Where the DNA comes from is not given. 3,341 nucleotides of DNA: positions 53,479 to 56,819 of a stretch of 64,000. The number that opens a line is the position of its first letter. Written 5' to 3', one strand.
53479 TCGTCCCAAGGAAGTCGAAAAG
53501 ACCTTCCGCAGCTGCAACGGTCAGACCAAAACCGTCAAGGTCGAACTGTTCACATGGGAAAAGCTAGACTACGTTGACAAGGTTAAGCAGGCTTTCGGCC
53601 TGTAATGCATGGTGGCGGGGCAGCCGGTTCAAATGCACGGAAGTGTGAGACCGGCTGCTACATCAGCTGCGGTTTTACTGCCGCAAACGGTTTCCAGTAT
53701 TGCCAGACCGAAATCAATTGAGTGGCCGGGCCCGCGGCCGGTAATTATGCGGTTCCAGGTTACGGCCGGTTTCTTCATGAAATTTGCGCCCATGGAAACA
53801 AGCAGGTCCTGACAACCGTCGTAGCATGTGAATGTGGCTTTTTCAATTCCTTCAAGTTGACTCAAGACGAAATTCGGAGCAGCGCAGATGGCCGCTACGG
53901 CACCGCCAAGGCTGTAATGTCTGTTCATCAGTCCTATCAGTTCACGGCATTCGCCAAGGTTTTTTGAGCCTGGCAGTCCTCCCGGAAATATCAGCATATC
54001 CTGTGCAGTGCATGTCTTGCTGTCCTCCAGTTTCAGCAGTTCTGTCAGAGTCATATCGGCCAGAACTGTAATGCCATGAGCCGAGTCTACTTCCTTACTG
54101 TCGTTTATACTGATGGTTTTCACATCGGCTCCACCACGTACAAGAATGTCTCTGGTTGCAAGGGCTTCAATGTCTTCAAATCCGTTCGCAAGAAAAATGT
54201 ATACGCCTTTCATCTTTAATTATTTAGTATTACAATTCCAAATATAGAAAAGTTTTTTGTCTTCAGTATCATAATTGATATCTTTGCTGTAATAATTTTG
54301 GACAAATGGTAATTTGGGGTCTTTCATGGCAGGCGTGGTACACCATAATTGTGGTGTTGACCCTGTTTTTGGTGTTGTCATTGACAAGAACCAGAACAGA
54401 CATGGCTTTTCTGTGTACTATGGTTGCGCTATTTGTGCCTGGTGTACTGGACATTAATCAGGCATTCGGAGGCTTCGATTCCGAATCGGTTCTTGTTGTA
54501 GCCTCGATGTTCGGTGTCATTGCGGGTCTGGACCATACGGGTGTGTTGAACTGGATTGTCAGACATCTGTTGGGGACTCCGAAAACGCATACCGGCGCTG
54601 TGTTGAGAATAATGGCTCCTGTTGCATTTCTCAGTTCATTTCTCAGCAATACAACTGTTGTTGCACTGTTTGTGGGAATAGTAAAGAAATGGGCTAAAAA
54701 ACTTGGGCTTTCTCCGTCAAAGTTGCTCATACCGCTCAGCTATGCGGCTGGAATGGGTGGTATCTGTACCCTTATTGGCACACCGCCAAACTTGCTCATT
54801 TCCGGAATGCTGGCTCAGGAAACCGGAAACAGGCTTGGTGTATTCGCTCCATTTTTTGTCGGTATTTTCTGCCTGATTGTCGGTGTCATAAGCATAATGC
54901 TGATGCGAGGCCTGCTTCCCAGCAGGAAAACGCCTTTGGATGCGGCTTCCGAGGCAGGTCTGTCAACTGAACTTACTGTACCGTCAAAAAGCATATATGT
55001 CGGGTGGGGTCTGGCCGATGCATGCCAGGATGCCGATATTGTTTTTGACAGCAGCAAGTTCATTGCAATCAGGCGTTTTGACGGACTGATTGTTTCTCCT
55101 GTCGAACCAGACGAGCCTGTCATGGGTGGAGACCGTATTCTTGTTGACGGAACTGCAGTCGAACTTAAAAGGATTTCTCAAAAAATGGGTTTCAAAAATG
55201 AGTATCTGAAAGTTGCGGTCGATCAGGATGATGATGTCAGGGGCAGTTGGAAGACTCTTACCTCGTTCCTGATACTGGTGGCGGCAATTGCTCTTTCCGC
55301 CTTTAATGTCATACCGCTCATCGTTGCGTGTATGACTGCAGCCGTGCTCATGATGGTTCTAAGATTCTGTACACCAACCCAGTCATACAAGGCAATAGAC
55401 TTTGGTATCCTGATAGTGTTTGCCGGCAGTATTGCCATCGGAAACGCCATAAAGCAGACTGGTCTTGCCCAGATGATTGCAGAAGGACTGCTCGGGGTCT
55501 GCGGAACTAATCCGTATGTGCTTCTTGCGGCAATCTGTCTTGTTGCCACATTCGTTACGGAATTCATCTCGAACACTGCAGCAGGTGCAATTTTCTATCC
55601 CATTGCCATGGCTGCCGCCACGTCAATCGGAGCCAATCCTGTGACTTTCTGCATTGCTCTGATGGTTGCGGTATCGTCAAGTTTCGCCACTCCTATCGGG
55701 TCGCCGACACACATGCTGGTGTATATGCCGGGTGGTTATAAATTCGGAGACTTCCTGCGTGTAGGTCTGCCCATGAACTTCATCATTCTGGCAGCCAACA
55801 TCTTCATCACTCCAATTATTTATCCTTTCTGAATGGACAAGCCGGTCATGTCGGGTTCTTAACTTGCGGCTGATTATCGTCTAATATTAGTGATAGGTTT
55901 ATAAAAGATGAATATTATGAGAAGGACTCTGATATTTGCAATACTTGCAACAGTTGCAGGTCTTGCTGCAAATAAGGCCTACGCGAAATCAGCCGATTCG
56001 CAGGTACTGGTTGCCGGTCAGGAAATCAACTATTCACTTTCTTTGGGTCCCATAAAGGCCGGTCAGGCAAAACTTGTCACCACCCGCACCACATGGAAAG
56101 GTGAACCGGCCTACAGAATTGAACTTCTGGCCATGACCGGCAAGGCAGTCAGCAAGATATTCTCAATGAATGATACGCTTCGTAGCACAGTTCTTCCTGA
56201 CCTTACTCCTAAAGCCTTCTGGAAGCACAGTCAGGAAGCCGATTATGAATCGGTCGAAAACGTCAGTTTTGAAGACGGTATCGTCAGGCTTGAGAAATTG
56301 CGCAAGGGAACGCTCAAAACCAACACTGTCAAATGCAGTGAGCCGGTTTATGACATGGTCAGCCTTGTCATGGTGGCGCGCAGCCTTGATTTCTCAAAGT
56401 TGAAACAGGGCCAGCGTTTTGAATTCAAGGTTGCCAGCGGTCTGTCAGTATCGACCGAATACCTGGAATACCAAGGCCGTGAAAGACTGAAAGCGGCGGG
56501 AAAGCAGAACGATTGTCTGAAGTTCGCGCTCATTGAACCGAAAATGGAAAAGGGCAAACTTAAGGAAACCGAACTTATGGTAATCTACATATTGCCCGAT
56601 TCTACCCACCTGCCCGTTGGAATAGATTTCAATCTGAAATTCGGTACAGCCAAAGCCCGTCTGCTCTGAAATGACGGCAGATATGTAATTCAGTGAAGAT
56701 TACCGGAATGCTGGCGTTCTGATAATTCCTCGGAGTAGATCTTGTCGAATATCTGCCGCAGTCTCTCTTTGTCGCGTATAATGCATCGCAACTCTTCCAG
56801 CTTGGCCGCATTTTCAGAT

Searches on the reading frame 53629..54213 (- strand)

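Call 54: search_protein_families(library=pfam, max_evalue=0.00001, proteins=[window:53629-54213:-])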
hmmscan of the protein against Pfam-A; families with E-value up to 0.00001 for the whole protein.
window:53629-54213:- (194 aa): 1 family
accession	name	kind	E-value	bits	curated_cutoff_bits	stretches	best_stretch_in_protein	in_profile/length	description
PF01965.30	DJ-1_PfpI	-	6.4e-34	117.6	26.6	1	4-174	3-164/165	DJ-1/PfpI family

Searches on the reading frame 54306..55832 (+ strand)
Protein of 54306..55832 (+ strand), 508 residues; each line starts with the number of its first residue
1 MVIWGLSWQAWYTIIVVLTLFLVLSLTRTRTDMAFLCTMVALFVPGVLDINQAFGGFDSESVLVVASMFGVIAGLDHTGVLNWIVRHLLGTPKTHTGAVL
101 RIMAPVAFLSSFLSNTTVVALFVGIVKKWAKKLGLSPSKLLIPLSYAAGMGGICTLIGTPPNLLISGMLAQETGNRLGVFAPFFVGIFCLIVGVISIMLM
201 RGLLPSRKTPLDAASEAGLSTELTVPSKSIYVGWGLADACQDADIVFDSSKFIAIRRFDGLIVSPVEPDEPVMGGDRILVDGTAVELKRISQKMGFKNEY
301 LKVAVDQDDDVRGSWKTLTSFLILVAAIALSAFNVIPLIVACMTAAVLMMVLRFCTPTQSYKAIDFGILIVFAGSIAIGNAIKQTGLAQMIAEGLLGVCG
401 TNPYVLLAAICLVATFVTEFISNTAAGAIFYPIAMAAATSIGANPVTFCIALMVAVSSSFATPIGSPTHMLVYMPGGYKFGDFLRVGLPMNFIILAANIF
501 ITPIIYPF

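Call 54: search_protein_families(library=pfam, max_evalue=0.00001, proteins=[window:54306-55832:+])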
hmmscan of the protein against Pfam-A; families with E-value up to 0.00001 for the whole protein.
window:54306-55832:+ (508 aa): 2 families
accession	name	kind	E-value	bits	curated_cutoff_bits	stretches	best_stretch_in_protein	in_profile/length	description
PF03600.22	CitMHS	-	1.1e-84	284.9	31.9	2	23-442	3-322/336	Citrate transporter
PF00939.25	Na_sulph_symp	-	2.7e-19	70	27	1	333-500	289-460/472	Sodium:sulfate symporter transmembrane region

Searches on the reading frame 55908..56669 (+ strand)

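Call 54: search_protein_families(library=pfam, max_evalue=0.00001, proteins=[window:55908-56669:+])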
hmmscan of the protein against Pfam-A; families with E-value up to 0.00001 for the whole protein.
window:55908-56669:+ (253 aa): 1 family
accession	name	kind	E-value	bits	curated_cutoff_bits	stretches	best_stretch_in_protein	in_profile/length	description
PF11306.15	DUF3108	-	1.1e-35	123.8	26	1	42-252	2-208/209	Protein of unknown function (DUF3108)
